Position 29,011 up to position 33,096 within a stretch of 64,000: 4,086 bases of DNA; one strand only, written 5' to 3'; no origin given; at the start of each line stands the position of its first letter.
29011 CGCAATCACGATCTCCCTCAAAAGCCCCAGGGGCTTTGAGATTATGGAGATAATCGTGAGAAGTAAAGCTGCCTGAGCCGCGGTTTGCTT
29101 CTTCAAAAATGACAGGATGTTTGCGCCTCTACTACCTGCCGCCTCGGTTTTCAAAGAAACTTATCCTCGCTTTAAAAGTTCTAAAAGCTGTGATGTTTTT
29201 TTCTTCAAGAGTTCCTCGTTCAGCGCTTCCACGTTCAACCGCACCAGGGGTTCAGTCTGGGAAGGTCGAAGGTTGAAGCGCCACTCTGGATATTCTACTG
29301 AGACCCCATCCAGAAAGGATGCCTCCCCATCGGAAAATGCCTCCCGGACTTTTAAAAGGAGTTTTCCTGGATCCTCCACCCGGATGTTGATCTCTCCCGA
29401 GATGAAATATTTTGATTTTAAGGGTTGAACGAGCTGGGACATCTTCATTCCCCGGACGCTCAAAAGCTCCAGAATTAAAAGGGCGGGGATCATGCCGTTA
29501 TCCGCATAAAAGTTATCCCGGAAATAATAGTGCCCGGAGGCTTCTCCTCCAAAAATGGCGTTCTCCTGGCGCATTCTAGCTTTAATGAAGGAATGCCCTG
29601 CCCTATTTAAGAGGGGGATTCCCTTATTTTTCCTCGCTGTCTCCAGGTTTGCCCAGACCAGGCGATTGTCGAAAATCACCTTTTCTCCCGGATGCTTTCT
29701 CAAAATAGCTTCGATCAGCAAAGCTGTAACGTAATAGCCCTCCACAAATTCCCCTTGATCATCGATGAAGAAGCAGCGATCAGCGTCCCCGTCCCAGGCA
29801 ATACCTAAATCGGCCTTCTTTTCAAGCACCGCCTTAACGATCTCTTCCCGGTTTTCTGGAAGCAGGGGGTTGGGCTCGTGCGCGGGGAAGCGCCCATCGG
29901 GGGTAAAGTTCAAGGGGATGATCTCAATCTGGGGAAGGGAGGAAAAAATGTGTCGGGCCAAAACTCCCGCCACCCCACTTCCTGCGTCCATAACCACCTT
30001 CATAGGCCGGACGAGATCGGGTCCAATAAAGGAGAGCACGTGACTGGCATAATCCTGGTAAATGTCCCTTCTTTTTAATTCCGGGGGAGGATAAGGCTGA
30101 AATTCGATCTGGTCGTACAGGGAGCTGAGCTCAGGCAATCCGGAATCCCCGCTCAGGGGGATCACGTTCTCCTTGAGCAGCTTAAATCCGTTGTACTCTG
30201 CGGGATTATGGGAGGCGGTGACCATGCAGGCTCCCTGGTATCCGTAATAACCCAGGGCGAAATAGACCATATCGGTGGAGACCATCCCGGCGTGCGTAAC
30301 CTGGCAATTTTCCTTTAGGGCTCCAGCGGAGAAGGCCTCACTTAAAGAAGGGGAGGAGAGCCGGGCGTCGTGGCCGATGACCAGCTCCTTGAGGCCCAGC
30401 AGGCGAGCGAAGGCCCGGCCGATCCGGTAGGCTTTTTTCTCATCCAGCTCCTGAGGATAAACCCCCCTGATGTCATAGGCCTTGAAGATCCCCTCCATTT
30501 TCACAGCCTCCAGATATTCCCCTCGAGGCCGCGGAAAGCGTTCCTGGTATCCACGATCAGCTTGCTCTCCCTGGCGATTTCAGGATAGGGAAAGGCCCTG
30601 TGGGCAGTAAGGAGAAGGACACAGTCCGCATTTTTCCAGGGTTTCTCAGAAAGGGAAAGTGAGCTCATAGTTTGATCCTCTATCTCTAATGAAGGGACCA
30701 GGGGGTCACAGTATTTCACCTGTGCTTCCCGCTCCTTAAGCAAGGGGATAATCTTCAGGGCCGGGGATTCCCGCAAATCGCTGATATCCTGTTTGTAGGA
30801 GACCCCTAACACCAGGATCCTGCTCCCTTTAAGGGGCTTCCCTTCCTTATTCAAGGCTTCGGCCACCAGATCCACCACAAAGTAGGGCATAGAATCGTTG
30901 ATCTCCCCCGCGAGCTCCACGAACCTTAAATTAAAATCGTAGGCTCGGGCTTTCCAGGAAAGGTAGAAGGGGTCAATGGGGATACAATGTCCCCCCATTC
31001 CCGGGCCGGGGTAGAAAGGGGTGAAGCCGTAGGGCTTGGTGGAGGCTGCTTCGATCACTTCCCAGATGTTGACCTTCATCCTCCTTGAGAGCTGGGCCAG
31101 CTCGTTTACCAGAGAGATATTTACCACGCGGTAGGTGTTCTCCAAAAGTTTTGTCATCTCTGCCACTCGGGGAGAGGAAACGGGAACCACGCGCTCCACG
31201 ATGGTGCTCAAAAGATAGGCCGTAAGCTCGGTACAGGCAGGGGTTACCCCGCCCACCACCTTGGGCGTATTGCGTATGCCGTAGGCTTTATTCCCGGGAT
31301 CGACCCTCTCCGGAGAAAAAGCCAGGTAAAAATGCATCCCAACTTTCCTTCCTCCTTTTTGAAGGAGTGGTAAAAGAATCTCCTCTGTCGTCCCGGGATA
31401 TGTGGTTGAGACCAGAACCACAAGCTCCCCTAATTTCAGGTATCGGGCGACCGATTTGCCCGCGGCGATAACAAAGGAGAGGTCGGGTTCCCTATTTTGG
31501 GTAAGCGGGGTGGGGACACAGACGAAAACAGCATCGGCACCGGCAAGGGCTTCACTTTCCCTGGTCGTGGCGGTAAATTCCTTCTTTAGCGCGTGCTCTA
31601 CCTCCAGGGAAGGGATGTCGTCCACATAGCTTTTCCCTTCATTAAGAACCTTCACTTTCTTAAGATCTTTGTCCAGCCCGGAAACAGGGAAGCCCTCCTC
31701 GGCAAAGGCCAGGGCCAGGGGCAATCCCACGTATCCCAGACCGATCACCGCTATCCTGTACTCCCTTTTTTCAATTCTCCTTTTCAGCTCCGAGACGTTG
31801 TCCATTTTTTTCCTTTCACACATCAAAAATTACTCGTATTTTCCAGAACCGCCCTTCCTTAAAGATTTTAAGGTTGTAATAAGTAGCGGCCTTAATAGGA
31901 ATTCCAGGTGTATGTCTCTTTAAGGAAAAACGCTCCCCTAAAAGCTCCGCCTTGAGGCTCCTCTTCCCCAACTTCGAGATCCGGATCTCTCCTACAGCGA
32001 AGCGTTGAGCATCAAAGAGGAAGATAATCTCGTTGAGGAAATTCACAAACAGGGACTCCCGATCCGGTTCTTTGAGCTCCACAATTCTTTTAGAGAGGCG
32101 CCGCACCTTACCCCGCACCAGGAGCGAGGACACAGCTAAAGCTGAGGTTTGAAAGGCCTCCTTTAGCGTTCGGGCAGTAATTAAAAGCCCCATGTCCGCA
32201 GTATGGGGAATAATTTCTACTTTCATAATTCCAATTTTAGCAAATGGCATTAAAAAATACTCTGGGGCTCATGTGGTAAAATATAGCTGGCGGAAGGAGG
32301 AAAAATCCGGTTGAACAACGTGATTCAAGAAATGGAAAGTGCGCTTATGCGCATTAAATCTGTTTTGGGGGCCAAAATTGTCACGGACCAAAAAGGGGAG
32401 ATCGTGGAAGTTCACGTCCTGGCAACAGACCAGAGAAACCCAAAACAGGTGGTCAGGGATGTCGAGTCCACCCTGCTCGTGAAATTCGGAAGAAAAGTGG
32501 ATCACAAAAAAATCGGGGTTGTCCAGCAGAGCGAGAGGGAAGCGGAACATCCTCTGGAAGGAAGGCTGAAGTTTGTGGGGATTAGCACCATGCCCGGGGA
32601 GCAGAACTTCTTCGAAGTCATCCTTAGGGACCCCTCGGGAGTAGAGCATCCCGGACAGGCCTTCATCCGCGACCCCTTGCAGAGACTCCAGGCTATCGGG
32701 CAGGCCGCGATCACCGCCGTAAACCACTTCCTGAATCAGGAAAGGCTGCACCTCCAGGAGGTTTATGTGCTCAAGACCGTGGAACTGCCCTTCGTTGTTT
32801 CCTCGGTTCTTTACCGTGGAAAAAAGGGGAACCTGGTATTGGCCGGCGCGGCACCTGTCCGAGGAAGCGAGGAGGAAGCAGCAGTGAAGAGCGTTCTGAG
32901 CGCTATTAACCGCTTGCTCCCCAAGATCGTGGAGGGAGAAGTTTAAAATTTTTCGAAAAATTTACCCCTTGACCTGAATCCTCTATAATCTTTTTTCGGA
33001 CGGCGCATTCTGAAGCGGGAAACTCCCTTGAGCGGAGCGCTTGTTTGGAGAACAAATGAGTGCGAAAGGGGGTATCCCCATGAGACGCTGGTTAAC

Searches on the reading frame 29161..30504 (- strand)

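Call 8: search_protein_families(library=pfam, proteins=[window:29161-30504:-], max_evalue=0.01)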
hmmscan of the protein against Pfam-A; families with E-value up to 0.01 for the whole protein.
window:29161-30504:- (447 aa): 4 families
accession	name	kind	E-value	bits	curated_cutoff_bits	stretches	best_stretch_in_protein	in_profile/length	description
PF02878.22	PGM_PMM_I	-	8.3e-32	110.2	22.5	1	6-131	3-132/138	Phosphoglucomutase/phosphomannomutase, alpha/beta/alpha domain I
PF02879.22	PGM_PMM_II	-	1.5e-21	77.3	29.3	1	151-251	2-103/103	Phosphoglucomutase/phosphomannomutase, alpha/beta/alpha domain II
PF02880.22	PGM_PMM_III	-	1.4e-20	74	20.7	1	256-362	2-111/115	Phosphoglucomutase/phosphomannomutase, alpha/beta/alpha domain III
PF00408.26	PGM_PMM_IV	-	6.7e-08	32.9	23.1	1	371-435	1-60/68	Phosphoglucomutase/phosphomannomutase, C-terminal domain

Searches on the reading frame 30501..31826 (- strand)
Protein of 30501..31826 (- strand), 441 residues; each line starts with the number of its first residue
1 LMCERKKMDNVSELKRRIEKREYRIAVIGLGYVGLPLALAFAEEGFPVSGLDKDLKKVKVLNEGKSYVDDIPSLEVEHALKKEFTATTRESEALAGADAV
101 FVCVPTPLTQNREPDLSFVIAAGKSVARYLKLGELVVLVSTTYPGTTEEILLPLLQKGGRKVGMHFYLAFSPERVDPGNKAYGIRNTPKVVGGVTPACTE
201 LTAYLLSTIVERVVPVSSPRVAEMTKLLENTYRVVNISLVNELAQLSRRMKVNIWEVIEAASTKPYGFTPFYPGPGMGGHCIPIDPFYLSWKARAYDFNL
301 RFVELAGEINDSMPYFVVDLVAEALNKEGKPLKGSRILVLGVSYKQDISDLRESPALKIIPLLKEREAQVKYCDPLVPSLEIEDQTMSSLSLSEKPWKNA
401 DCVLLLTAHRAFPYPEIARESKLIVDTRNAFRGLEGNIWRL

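Call 8: search_protein_families(library=pfam, proteins=[window:30501-31826:-], max_evalue=0.01)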
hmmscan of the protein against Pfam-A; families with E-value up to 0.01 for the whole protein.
window:30501-31826:- (441 aa): 8 families
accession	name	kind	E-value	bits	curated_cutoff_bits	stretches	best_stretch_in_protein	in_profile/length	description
PF03721.20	UDPG_MGDP_dh_N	-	2.6e-46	158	27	1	24-200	2-181/187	UDP-glucose/GDP-mannose dehydrogenase family, NAD binding domain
PF00984.24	UDPG_MGDP_dh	-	3.1e-31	107.8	25.4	1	221-311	2-93/94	UDP-glucose/GDP-mannose dehydrogenase family, central domain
PF03720.21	UDPG_MGDP_dh_C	-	1.1e-23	84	30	1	338-431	1-101/103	UDP-glucose/GDP-mannose dehydrogenase family, UDP binding domain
PF03446.21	NAD_binding_2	-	1e-09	39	21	1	24-163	1-116/161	NAD binding domain of 6-phosphogluconate dehydrogenase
PF01210.29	NAD_Gly3P_dh_N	-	1.4e-06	28.8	23.1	1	25-116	2-89/158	NAD-dependent glycerol-3-phosphate dehydrogenase N-terminus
PF03807.23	F420_oxidored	-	0.00044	21.2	21.6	1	24-106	1-69/94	NADP oxidoreductase coenzyme F420-dependent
PF02558.23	ApbA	-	0.0029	17.7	22.2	1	25-109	1-79/150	Ketopantoate reductase PanE/ApbA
PF02737.24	3HCDH_N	-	0.0032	17.9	22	1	25-63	2-40/180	3-hydroxyacyl-CoA dehydrogenase, NAD binding domain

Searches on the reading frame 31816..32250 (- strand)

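Call 8: search_protein_families(library=pfam, proteins=[window:31816-32250:-], max_evalue=0.01)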
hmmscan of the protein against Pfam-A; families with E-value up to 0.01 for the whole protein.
window:31816-32250:- (144 aa): 1 family
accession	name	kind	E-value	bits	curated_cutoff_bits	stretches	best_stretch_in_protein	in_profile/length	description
PF01951.21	Archease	-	9.6e-34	117.1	25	1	12-144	2-136/136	Archease protein family (MTH1598/TM1083)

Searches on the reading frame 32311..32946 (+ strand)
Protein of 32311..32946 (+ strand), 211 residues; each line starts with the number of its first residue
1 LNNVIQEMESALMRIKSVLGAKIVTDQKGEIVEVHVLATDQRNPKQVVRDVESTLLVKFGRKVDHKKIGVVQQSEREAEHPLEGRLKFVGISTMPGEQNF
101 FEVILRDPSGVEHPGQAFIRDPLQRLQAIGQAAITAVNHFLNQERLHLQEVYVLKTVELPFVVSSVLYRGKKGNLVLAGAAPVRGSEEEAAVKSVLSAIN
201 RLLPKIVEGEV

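Call 8: search_protein_families(library=pfam, proteins=[window:32311-32946:+], max_evalue=0.01)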
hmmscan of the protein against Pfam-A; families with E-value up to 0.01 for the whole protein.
window:32311-32946:+ (211 aa): 0 families

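Call 62: search_protein_families(library=ncbifam, proteins=[window:32311-32943:+], max_evalue=1)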
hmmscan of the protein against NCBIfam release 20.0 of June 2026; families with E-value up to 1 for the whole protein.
window:32311-32943:+ (211 aa): 0 families

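Call 63: search_protein_families(library=pfam, proteins=[window:32311-32943:+], max_evalue=1)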
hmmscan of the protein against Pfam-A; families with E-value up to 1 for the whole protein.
window:32311-32943:+ (211 aa): 2 families
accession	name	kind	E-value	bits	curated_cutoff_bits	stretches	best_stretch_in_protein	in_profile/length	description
PF16963.10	PelD_GGDEF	-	0.1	12.9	27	1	8-48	78-118/125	PelD GGDEF domain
PF11876.13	TsiV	-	0.12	12.2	25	1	159-207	193-241/271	Type VI immunity for VRR-NUC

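Call 74: search_solved_structures(query=window:32311-32943:+, max_evalue=1)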
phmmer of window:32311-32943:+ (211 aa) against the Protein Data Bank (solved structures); distinct sequences matched with E-value up to 1: 2.
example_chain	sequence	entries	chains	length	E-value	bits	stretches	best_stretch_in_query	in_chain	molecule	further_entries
2kwa_A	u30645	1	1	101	0.017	18.1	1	51-130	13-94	Kinase A inhibitor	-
8fxh_A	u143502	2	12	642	0.95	12.4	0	48-90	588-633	RimK domain-containing protein ATP-grasp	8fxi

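Call 87: predict_structure(protein=window:32311-32943:+)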
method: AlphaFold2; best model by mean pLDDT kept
length: 211 residues; sequences in the alignment: 1
mean_pLDDT: 61.1   pTM: 0.40
mean pLDDT of the five models: 61.1, 50.1, 43.0, 40.8, 31.0
residues with pLDDT >= 90: 26; 70-90: 40; 50-70: 65; < 50: 80
segments of 3 or more residues with pLDDT < 50: 75-95, 147-185, 187-189, 202-211
pLDDT, mean of each block of 10 residues (from residue 1): 82 85 84 79 85 94 87 51 42 49 53 62 54 62 50 38 44 43 46 50 47 37
secondary structure, 60 per line:
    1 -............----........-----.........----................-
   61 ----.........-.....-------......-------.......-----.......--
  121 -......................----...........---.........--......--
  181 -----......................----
elements in order: H2-13 E18-25 E31-39 H44-59 E68-73 H75-79 E87-92 E100-106 E112-118 H122-143 E148-158 E162-170 E173-178 H186-207

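Call 89: fold_search(model_id=the predicted structure, library=pdb)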
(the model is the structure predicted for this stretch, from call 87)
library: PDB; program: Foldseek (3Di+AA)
matches with E <= 10: 1568; with E <= 0.001: 0
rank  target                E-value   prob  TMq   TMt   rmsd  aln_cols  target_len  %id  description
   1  3f6g_B                4.4e-03  0.90  0.22  0.32   8.4       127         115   14  Crystal structure of the regulatory domain of LiCMS in complexed with isoleucine - type II (released 2009-04-21)
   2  8dg5_K                5.6e-03  0.54  0.15  0.13  17.6       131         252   13  Structural Basis of MicroRNA Biogenesis by Dicer-1 and Its Partner Protein Loqs-PB - complex IIb (released 2022-11-16)
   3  6uly_A                7.6e-03  1.00  0.23  0.10   4.4        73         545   15  Adenylation domain of a keto acid-selecting NRPS module bound to keto acyl adenylate space group P212121 (released 2020-02-19)
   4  3hpz_A                7.6e-03  0.44  0.20  0.11  13.8       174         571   15  Crystal structure of Mycobacterium tuberculosis LeuA complexed with bromopyruvate (released 2010-05-19)
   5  6ha2                  1.2e-02  1.00  0.26  0.56   3.4        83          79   14  MamM CTD D249H-H285D (released 2019-08-21)
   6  3ii6_A                1.2e-02  0.33  0.15  0.15  13.9       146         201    8  Structure of human Xrcc4 in complex with the tandem BRCT domains of DNA LigaseIV. (released 2009-08-11)
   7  3w63                  1.6e-02  1.00  0.26  0.56   3.6        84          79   13  MamM-CTD 215-293 (released 2014-04-16)
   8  8t8p_A                1.7e-02  0.30  0.23  0.20  26.8       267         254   12  33-mer FliF MS-ring from Salmonella (released 2024-02-28)
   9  6h8g                  1.8e-02  1.00  0.27  0.57   3.3        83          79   14  MamM CTD H264E - Cadmium form 1 (released 2019-08-14)
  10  6gp6_B                1.8e-02  1.00  0.26  0.51   3.4        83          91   14  MamM CTD - Copper form (released 2019-06-19)
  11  6h8d                  1.9e-02  1.00  0.27  0.57   3.3        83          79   14  MamM CTD D249N - Nickel form (released 2019-08-14)
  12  6han_B                1.9e-02  0.99  0.26  0.53   3.5        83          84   13  MamM CTD H264E-E289H (released 2019-08-21)
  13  6h83                  2.0e-02  1.00  0.26  0.56   3.5        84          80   14  MamM CTD D249H - Copper form (released 2019-08-14)
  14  6h84                  2.1e-02  0.99  0.26  0.54   3.3        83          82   14  MamM CTD D249H - Cadmium form (released 2019-08-14)
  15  6scn_A                2.1e-02  0.38  0.23  0.21  26.6       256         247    8  33mer structure of the Salmonella flagella MS-ring protein FliF (released 2020-03-18)
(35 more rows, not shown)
